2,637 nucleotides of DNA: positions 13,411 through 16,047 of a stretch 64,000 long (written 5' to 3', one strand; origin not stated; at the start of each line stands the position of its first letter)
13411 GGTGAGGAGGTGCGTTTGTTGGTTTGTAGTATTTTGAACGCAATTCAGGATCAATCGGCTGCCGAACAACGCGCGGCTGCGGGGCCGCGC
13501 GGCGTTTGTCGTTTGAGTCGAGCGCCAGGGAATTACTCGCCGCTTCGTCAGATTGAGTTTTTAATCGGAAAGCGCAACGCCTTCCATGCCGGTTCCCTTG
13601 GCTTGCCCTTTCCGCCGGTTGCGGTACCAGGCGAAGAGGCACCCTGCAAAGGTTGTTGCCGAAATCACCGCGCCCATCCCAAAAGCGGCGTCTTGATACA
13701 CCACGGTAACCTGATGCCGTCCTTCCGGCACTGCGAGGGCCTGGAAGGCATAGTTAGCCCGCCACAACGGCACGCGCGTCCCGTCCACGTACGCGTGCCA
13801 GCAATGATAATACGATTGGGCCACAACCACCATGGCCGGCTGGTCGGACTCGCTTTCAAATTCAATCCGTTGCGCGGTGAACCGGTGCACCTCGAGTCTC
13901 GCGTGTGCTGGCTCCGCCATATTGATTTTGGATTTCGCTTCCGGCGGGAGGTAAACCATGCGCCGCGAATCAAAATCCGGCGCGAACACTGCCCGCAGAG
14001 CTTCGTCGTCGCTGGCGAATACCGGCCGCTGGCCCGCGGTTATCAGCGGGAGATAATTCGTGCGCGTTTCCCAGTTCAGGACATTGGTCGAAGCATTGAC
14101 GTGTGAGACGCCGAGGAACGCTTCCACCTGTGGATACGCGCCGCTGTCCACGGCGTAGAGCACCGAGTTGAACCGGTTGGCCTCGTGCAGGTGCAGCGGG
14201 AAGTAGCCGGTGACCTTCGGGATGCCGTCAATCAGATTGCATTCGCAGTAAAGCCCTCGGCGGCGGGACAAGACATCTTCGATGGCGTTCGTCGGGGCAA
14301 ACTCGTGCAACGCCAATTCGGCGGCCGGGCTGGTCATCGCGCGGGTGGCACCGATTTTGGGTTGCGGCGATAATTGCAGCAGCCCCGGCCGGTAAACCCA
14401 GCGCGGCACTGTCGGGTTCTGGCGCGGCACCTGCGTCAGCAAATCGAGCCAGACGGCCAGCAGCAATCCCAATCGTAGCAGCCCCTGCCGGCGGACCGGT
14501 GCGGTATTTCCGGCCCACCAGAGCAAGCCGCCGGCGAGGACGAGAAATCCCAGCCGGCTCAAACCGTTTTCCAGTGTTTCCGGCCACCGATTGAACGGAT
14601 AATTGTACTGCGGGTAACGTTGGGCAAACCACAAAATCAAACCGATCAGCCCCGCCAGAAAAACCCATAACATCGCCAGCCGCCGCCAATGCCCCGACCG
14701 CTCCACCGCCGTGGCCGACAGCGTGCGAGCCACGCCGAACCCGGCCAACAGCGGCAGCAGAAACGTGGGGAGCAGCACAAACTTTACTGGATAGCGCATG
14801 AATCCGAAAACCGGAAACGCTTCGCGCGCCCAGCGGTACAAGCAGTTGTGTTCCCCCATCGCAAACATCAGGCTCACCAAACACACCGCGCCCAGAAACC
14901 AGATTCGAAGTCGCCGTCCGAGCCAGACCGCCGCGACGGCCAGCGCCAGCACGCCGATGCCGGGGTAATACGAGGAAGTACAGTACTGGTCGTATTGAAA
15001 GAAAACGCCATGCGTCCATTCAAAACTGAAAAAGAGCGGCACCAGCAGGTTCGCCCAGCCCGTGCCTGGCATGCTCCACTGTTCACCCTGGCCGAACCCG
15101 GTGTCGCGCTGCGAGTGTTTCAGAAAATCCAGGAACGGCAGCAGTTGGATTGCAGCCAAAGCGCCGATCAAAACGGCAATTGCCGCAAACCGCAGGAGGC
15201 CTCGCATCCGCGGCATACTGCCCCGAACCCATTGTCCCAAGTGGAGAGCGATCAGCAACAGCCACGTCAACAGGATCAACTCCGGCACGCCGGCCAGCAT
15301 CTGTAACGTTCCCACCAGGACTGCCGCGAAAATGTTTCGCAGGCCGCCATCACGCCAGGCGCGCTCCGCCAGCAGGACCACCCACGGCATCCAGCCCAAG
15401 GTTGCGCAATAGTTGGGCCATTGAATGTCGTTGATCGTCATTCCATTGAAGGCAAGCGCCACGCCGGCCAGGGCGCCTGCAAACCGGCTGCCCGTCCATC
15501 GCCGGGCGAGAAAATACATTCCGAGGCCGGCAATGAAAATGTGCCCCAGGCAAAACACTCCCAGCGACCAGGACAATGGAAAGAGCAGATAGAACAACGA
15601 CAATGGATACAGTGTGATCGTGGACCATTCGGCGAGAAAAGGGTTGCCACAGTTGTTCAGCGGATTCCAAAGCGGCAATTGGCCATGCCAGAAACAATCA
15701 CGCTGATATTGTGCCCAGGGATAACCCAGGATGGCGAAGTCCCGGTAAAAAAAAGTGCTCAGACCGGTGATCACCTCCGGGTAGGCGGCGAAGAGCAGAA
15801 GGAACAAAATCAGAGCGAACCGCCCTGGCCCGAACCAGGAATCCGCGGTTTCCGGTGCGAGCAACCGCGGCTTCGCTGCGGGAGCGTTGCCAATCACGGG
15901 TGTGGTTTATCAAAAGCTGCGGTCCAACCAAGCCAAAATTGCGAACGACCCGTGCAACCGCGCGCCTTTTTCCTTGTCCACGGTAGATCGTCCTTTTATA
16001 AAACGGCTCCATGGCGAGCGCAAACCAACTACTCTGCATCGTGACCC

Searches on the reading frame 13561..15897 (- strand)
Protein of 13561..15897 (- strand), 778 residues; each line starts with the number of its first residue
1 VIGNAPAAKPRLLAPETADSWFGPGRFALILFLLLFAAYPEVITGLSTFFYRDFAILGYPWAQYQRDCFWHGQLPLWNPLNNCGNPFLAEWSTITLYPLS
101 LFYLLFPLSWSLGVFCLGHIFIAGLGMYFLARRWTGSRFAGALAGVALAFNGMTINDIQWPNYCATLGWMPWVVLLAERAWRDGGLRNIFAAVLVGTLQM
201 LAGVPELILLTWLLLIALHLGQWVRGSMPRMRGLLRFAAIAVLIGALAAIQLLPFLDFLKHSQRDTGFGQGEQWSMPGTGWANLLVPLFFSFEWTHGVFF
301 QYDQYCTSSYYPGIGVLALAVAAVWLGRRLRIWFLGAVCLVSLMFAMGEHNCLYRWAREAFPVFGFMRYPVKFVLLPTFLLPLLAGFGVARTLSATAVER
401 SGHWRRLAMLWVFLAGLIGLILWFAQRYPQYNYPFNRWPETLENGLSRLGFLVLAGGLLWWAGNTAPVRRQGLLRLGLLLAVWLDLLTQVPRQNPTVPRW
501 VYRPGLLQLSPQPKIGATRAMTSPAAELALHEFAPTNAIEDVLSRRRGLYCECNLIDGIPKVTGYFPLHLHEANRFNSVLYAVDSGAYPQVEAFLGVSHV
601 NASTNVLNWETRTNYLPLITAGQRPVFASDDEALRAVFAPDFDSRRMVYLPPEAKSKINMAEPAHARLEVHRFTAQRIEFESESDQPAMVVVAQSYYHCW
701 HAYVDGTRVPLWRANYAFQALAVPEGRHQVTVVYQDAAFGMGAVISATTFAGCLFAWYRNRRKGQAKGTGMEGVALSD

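Call 74: search_protein_families(library=pfam, proteins=[window:13561-15897:-], max_evalue=0.00001)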
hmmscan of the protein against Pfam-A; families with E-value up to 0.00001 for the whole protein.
window:13561-15897:- (778 aa): 1 family
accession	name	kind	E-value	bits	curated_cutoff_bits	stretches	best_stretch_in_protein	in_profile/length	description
PF09586.16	YfhO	-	7.5e-11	41.6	28.5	1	664-746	752-835/835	Bacterial membrane protein YfhO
